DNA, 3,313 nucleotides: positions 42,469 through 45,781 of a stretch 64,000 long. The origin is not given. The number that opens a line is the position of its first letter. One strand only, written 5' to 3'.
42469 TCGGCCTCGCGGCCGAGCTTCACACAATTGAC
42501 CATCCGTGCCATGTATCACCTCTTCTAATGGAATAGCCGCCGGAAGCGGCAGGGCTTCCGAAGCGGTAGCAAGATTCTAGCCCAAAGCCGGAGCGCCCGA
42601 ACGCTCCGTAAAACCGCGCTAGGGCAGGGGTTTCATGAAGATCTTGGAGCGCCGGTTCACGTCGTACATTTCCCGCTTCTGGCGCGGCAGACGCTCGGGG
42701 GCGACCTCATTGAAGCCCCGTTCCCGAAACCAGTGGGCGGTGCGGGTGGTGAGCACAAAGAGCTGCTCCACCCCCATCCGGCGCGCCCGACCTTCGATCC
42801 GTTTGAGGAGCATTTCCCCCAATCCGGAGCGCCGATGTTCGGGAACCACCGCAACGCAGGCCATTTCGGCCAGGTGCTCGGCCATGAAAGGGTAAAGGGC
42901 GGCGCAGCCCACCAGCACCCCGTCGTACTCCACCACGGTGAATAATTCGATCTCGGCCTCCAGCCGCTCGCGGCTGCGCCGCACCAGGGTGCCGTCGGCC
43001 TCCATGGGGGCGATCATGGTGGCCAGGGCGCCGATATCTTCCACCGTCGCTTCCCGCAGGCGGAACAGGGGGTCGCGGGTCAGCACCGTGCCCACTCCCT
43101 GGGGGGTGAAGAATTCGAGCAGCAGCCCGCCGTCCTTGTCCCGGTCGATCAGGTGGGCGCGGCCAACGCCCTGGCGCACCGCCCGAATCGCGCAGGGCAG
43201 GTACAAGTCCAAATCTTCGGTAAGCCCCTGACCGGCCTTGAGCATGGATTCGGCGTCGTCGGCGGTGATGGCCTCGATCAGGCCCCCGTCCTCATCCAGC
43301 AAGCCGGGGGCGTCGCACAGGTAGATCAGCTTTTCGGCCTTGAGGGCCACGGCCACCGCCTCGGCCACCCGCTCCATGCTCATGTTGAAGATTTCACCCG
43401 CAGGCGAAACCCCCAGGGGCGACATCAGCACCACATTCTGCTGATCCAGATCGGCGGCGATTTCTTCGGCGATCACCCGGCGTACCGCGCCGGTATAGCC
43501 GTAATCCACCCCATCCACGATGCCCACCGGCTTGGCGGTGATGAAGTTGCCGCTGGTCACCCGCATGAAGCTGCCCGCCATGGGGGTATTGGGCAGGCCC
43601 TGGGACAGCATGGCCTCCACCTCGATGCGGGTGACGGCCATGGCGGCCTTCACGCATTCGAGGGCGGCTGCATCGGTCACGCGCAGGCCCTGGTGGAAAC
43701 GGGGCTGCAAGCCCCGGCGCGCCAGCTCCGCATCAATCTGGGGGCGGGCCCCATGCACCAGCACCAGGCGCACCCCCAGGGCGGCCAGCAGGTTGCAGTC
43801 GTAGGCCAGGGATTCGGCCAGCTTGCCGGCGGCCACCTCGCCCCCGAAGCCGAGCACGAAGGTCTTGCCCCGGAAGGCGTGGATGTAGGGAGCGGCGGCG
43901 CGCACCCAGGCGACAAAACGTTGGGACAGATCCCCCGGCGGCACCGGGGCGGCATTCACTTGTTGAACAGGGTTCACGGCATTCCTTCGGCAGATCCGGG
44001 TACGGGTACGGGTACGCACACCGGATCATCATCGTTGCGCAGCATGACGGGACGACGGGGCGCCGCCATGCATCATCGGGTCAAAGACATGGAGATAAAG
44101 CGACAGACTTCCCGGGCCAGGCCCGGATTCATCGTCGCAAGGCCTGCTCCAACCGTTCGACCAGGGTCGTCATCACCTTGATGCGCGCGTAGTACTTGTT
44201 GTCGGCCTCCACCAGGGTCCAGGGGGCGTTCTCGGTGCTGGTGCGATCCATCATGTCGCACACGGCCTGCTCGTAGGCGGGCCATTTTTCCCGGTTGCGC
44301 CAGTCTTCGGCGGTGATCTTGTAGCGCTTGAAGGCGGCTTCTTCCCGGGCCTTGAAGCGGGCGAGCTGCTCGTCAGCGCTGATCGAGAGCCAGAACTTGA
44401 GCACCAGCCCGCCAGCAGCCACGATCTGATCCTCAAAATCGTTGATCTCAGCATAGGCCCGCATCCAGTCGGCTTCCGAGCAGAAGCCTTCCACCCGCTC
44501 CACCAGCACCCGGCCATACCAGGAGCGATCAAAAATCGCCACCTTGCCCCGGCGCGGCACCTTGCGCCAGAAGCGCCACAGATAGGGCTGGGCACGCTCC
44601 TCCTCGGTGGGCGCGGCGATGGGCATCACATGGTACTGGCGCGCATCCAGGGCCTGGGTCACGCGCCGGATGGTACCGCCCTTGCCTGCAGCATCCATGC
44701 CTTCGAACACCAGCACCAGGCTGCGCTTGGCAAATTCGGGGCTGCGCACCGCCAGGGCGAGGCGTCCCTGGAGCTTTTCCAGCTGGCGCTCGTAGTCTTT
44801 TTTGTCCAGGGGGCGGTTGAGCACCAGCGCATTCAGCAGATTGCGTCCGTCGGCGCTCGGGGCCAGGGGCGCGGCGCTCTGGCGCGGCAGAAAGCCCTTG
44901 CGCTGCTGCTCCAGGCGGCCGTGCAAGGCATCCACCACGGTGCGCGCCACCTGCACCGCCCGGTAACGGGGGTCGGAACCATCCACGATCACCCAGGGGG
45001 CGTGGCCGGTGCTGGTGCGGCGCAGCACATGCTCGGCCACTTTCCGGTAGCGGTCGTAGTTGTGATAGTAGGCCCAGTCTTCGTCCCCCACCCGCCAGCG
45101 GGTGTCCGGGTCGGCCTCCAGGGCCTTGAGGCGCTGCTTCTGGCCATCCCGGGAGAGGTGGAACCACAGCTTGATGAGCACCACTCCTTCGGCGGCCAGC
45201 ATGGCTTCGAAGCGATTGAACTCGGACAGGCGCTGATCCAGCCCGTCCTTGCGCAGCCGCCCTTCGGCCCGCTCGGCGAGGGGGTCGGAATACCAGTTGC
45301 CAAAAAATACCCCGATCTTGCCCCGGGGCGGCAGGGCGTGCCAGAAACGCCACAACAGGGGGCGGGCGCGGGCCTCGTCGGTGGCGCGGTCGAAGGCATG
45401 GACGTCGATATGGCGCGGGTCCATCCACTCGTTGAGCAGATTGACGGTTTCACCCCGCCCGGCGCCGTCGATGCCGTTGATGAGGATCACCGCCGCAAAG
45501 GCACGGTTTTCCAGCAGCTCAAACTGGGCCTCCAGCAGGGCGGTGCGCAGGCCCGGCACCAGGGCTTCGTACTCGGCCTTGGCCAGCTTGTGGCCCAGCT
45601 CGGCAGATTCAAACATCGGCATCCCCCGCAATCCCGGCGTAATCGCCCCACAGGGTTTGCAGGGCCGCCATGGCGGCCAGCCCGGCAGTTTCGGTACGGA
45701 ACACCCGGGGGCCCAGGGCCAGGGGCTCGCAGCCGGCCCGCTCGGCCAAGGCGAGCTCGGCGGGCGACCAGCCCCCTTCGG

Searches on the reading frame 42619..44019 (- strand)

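Call 91: search_protein_families(library=pfam, proteins=[window:42619-44019:-], max_evalue=0.00001)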
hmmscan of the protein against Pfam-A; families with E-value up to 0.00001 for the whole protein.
window:42619-44019:- (466 aa): 4 families
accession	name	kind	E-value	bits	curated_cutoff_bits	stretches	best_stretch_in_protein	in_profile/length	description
PF00696.33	AA_kinase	-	1.1e-37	130.5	24.9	1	52-291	1-233/234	Amino acid kinase family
PF00583.31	Acetyltransf_1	-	9.5e-14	52.1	20.7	1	352-436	27-116/116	Acetyltransferase (GNAT) family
PF13508.13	Acetyltransf_7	-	5.6e-12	46.3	27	1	358-437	3-83/84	Acetyltransferase (GNAT) domain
PF23209.2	IDM1_C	-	1.3e-07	32.3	33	1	361-446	36-122/140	Increased DNA methylation 1, C-terminal domain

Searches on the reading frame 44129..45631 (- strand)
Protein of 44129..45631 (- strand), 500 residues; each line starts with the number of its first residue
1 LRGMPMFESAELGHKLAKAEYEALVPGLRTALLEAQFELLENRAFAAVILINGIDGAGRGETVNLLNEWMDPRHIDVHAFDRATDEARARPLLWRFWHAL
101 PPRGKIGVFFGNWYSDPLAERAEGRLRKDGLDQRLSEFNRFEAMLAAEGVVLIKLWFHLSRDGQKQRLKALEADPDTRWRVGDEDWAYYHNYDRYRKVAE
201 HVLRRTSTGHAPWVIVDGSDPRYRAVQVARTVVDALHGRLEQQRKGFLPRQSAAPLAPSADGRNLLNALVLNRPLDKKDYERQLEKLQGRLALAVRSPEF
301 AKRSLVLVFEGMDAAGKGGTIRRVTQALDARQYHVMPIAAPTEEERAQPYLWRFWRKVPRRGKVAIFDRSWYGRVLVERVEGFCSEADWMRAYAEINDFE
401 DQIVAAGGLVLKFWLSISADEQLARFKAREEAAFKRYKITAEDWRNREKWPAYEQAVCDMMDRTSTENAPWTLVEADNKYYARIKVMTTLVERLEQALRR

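Call 91: search_protein_families(library=pfam, proteins=[window:44129-45631:-], max_evalue=0.00001)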
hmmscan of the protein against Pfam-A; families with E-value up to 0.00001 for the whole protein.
window:44129-45631:- (500 aa): 1 family
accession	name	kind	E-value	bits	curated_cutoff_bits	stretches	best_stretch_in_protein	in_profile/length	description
PF03976.20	PPK2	-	1.9e-139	463.2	22.3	2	275-497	2-224/229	Polyphosphate kinase 2 (PPK2)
